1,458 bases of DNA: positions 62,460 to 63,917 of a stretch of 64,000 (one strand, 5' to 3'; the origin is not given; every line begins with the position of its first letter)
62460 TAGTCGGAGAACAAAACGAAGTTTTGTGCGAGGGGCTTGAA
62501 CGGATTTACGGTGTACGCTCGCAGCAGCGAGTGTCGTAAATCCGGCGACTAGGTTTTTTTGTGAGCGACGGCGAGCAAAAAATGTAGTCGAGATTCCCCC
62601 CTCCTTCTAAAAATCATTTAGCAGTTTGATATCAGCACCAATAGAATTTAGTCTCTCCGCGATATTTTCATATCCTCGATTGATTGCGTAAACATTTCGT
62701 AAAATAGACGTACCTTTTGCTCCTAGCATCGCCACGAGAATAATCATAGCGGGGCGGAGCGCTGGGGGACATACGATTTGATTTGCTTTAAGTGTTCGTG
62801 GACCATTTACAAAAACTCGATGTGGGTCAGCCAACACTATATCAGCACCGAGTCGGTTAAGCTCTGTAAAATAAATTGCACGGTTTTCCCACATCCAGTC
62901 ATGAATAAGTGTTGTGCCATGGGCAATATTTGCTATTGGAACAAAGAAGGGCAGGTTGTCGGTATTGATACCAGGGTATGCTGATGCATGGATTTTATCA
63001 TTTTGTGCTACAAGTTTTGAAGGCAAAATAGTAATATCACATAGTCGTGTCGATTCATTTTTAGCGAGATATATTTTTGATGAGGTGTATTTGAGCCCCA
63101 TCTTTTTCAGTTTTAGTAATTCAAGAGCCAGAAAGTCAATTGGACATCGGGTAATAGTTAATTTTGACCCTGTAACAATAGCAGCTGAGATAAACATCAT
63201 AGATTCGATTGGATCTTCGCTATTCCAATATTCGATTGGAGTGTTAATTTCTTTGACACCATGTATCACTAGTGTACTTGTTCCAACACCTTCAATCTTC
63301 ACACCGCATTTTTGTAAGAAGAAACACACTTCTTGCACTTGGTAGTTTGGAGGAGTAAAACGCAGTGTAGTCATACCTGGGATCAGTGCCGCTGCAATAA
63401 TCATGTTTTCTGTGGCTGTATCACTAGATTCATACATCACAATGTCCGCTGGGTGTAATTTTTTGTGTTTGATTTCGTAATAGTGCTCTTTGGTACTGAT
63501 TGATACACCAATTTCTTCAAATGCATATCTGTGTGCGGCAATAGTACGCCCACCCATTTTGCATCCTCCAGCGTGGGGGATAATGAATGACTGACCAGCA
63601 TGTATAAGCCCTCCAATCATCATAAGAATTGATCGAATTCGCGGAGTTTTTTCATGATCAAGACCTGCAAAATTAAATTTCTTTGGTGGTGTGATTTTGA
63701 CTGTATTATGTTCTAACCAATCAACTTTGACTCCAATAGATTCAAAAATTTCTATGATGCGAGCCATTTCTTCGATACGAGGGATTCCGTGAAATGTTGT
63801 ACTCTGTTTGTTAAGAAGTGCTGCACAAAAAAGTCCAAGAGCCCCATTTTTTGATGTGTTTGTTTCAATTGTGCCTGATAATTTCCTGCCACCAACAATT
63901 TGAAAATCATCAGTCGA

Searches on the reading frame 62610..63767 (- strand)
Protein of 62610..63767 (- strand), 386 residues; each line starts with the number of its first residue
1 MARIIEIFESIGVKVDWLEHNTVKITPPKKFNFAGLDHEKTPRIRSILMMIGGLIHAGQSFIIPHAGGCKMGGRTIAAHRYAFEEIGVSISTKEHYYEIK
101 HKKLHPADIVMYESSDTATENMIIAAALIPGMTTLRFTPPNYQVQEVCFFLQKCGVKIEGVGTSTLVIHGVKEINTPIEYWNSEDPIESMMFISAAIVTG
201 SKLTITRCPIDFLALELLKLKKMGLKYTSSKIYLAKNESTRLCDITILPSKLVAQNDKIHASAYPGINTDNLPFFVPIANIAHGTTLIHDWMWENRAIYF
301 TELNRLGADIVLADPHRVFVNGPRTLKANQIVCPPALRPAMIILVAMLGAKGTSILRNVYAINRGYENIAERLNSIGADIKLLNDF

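Call 53: search_protein_families(library=pfam, proteins=[window:62610-63767:-], max_evalue=0.001)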
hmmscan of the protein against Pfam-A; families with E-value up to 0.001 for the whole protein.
window:62610-63767:- (386 aa): 1 family
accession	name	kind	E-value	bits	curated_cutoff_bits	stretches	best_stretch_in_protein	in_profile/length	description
PF00275.25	EPSP_synthase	-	2.1e-35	122.7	22.8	1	4-373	48-417/417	EPSP synthase (3-phosphoshikimate 1-carboxyvinyltransferase)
